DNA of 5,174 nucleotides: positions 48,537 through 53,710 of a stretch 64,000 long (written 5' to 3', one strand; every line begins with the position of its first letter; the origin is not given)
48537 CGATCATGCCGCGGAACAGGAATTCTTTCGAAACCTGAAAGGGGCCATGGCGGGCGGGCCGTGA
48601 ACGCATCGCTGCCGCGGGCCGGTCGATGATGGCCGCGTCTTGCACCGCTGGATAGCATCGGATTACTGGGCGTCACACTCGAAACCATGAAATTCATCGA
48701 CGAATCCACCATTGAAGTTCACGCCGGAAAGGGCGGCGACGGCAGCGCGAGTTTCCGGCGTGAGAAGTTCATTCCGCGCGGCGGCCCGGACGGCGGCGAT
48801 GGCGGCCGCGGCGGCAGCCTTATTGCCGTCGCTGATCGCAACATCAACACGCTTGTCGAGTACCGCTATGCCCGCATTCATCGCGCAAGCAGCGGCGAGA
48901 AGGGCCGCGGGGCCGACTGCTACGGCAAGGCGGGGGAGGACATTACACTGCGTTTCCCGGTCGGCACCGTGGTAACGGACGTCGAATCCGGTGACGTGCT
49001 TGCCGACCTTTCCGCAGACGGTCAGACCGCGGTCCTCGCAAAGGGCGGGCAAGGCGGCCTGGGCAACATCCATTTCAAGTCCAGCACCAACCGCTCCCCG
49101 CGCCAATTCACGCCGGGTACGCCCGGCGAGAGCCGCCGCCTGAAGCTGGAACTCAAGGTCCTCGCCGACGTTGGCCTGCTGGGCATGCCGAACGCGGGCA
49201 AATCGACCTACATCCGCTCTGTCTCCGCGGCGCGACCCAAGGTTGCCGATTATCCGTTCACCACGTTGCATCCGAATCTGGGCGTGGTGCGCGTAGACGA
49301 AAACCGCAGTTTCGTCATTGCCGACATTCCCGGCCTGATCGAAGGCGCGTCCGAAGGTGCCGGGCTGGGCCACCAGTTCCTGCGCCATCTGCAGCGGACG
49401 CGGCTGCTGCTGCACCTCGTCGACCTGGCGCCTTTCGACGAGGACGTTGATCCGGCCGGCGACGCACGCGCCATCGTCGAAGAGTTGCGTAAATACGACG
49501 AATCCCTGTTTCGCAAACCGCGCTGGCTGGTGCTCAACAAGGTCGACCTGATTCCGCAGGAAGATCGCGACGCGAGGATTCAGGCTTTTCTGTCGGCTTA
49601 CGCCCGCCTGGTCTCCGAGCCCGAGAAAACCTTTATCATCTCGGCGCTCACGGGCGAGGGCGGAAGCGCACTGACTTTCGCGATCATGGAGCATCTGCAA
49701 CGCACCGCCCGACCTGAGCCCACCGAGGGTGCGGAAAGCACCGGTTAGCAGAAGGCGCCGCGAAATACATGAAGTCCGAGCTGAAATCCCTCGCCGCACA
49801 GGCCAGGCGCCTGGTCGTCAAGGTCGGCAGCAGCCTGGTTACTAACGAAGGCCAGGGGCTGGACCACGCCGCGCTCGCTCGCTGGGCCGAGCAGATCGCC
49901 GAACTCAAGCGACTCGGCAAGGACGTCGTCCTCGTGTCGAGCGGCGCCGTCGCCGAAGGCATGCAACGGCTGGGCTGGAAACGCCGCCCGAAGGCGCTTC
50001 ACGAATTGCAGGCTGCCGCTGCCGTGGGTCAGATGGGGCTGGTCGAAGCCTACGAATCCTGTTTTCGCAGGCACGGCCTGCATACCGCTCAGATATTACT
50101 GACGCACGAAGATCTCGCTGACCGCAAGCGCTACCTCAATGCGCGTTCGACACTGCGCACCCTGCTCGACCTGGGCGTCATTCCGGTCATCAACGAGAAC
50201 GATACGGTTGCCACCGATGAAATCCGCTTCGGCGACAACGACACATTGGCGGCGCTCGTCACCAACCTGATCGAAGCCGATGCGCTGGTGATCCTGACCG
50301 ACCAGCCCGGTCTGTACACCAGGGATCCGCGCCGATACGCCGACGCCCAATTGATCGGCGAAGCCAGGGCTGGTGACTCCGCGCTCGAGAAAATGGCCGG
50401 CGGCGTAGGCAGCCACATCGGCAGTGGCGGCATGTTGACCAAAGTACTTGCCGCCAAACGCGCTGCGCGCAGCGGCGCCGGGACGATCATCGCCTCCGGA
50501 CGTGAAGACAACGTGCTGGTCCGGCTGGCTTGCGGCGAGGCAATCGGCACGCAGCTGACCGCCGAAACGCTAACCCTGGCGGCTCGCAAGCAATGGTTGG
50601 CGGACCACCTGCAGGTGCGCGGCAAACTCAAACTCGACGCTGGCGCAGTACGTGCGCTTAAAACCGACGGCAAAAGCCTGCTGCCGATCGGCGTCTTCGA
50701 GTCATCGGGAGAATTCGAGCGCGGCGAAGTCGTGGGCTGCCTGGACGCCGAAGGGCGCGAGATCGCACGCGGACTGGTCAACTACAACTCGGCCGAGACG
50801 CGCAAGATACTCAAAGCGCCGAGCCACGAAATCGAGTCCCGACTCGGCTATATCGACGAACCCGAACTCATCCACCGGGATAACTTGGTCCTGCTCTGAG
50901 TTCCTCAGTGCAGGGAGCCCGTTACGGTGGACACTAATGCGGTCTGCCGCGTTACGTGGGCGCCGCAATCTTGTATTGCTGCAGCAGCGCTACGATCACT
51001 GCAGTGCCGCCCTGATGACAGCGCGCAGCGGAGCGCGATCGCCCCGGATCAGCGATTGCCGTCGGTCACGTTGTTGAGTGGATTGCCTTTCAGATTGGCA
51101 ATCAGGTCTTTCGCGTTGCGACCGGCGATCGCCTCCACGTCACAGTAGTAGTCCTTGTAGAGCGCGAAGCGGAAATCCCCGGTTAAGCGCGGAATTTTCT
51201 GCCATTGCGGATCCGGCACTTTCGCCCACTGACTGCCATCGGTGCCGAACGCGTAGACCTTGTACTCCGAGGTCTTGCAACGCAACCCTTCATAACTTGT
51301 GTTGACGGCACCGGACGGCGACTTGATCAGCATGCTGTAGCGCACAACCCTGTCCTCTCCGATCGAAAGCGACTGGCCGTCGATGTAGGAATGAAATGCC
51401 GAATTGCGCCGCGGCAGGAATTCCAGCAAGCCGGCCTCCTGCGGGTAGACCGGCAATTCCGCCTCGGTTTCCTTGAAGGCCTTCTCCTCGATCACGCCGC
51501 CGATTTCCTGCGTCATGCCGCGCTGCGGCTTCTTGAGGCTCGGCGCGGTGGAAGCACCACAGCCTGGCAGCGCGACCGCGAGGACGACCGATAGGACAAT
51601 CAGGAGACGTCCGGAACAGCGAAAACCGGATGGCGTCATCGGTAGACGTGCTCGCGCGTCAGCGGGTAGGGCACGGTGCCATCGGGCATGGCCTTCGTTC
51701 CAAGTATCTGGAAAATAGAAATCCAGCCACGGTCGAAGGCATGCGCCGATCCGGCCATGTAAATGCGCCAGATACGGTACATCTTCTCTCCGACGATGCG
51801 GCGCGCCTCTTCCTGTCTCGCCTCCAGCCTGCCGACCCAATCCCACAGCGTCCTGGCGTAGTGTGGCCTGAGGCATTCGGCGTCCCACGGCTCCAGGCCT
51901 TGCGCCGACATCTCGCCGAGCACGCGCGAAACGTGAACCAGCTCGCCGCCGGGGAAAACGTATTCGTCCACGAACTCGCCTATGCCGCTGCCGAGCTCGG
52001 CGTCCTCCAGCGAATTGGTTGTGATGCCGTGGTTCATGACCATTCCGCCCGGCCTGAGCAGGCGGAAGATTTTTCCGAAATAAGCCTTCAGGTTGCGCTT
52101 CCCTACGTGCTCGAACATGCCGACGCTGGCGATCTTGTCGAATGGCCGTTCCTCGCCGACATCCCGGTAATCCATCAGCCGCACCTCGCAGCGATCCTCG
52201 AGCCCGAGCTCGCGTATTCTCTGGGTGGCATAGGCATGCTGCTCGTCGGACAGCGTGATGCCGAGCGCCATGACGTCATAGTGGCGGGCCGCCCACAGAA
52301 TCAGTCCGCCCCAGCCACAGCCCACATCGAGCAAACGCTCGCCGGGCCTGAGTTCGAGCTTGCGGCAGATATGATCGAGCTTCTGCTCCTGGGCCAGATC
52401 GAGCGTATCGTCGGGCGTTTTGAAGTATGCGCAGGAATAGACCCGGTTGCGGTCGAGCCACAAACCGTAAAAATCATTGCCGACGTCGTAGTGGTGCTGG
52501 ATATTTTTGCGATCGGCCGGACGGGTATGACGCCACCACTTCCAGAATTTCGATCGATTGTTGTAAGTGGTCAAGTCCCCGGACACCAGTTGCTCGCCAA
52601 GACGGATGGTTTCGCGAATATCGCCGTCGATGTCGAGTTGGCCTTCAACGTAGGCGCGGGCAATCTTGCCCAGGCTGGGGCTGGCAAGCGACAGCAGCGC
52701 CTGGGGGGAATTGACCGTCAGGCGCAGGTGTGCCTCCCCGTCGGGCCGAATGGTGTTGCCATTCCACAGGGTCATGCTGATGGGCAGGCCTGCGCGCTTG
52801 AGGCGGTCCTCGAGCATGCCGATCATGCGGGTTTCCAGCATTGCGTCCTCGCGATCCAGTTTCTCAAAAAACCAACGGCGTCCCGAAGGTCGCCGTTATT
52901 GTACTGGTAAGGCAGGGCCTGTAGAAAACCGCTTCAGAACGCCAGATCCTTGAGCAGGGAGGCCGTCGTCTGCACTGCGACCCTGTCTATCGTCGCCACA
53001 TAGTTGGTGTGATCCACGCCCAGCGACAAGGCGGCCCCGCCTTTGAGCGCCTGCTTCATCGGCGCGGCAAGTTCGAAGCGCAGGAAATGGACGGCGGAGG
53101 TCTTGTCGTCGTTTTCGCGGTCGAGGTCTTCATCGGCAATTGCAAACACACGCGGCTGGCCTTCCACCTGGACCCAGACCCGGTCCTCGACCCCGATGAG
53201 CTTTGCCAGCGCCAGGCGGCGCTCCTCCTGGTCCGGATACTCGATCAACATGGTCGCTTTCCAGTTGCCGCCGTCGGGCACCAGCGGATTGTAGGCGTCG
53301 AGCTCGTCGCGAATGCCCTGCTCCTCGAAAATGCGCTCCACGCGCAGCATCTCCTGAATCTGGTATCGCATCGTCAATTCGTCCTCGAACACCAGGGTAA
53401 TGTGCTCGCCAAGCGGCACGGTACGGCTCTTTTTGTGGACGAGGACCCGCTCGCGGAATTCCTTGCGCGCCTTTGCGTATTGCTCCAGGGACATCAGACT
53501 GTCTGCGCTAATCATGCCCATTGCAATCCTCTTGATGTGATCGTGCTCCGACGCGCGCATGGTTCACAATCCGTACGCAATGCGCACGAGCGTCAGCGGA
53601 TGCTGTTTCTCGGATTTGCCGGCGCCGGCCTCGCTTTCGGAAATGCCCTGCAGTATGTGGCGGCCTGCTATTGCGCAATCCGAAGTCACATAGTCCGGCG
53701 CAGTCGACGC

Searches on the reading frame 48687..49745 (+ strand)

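Call 47: search_protein_families(library=pfam, proteins=[window:48687-49745:+], max_evalue=0.00001)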
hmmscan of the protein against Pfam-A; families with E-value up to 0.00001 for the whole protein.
window:48687-49745:+ (353 aa): 3 families
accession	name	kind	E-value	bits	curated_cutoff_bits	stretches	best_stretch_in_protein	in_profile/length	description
PF01018.28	GTP1_OBG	-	1.3e-59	200.7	27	1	4-158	1-155/155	GTP1/OBG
PF01926.29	MMR_HSR1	-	2.5e-25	89.2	21.9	1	161-285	1-113/113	50S ribosome-binding GTPase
PF02421.24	FeoB_N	-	1.7e-07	31.3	27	1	162-219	3-61/156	Ferrous iron transport protein B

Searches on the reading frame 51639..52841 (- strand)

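Call 47: search_protein_families(library=pfam, proteins=[window:51639-52841:-], max_evalue=0.00001)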
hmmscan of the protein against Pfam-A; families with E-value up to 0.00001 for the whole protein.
window:51639-52841:- (401 aa): 7 families
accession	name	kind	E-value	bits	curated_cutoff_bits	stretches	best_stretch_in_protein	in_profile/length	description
PF02353.26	CMAS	-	6.6e-99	331.1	27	1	109-379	5-273/273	Mycolic acid cyclopropane synthetase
PF13649.12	Methyltransf_25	-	2.2e-16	60.8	27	1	171-266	2-97/97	Methyltransferase domain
PF08241.18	Methyltransf_11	-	2.9e-12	47.5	21.2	1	171-268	1-93/95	Methyltransferase domain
PF08242.18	Methyltransf_12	-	1.2e-10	42.4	30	1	171-268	1-98/98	Methyltransferase domain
PF13847.12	Methyltransf_31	-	7.8e-09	35.8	27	1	165-269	2-108/145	Methyltransferase domain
PF13489.12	Methyltransf_23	-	1e-08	35.5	27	1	162-269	16-115/164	Methyltransferase domain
PF25371.1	DUF7884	-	7.2e-06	26.6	27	0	18-80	11-76/90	Domain of unknown function (DUF7884)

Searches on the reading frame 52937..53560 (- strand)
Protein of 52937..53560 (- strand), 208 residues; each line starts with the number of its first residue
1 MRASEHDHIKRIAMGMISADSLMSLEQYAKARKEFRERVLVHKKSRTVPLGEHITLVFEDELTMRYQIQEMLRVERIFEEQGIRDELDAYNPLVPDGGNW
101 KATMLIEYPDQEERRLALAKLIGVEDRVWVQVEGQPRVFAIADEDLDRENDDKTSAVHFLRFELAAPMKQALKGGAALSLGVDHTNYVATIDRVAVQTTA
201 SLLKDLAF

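Call 47: search_protein_families(library=pfam, proteins=[window:52937-53560:-], max_evalue=0.00001)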
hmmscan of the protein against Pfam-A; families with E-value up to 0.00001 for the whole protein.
window:52937-53560:- (208 aa): 1 family
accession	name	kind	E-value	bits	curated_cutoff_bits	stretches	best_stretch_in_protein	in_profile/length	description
PF12007.14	DUF3501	-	5.9e-74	248.6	25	1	17-206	2-187/187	Protein of unknown function (DUF3501)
